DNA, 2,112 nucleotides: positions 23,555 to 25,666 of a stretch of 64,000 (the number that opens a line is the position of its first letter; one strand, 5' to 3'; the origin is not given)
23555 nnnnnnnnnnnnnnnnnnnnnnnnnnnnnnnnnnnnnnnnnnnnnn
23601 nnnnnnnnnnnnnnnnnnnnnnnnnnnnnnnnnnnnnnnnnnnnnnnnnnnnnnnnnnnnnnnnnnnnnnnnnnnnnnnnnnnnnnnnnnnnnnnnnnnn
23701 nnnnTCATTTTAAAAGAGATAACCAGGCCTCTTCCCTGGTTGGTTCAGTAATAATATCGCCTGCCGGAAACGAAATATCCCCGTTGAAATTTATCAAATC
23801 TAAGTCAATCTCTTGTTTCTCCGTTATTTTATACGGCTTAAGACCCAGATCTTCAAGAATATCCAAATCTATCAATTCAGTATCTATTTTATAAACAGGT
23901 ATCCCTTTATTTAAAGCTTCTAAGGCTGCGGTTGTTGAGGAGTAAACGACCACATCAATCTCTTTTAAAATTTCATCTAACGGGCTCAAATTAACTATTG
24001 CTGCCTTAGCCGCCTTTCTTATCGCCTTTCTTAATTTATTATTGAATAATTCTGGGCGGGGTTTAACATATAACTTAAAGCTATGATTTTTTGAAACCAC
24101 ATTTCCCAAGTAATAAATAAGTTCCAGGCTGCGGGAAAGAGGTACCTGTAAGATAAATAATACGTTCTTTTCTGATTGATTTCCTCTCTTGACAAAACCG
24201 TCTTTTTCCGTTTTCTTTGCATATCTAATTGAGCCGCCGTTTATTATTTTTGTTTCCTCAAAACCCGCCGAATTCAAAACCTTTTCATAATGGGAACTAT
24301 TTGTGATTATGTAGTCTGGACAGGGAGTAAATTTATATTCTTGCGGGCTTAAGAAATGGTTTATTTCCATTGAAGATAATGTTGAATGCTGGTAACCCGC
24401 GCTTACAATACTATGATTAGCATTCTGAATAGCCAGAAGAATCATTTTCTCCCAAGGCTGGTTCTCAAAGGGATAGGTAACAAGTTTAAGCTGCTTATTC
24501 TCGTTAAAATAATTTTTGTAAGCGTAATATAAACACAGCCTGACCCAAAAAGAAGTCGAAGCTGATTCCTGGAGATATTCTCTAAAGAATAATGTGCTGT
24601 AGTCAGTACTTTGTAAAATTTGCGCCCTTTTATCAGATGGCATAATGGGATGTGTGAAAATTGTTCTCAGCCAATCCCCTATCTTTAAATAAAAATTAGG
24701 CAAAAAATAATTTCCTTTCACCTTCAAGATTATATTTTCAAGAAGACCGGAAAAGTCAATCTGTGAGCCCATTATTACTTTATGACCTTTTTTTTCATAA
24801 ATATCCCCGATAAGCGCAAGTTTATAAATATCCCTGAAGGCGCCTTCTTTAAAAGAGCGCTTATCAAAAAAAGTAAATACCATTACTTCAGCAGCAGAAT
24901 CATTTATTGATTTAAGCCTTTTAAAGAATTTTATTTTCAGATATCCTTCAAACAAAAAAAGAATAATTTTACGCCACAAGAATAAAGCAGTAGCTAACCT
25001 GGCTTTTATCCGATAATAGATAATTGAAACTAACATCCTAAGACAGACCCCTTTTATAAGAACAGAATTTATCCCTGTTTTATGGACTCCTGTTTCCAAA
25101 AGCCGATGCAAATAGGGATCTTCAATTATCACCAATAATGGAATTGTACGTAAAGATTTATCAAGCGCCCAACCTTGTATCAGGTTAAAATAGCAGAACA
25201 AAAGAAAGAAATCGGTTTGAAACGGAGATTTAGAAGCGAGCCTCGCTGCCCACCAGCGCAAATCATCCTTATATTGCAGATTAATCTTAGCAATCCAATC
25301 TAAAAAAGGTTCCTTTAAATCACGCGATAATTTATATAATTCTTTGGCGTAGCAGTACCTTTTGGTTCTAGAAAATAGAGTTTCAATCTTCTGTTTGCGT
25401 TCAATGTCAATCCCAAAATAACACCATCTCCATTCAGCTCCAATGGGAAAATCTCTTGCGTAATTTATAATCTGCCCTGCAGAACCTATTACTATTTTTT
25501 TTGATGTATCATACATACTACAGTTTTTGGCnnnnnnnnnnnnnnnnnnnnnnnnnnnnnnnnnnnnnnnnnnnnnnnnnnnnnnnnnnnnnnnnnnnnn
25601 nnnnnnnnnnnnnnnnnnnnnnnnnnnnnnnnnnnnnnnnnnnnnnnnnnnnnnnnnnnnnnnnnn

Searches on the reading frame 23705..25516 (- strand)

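Call 4: search_protein_families(library=pfam, proteins=[window:23705-25516:-], max_evalue=0.01)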
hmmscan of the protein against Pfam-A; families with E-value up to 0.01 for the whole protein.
window:23705-25516:- (603 aa): 1 family
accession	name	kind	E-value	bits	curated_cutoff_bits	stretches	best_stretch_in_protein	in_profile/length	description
PF20471.4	DUF6716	-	0.0066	15.9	27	0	503-545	242-284/342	Putative glycosyltransferase (DUF6716)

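Call 5: search_protein_families(library=ncbifam, proteins=[window:23705-25516:-], max_evalue=0.01)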
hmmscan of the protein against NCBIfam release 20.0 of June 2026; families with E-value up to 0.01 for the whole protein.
window:23705-25516:- (603 aa): 1 family
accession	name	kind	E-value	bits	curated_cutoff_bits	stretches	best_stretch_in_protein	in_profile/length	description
TIGR04326.1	O_ant_LIC13510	subfamily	1.9e-21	76.1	250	1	311-542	303-542/602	TIGR04326 family surface carbohydrate biosynthesis protein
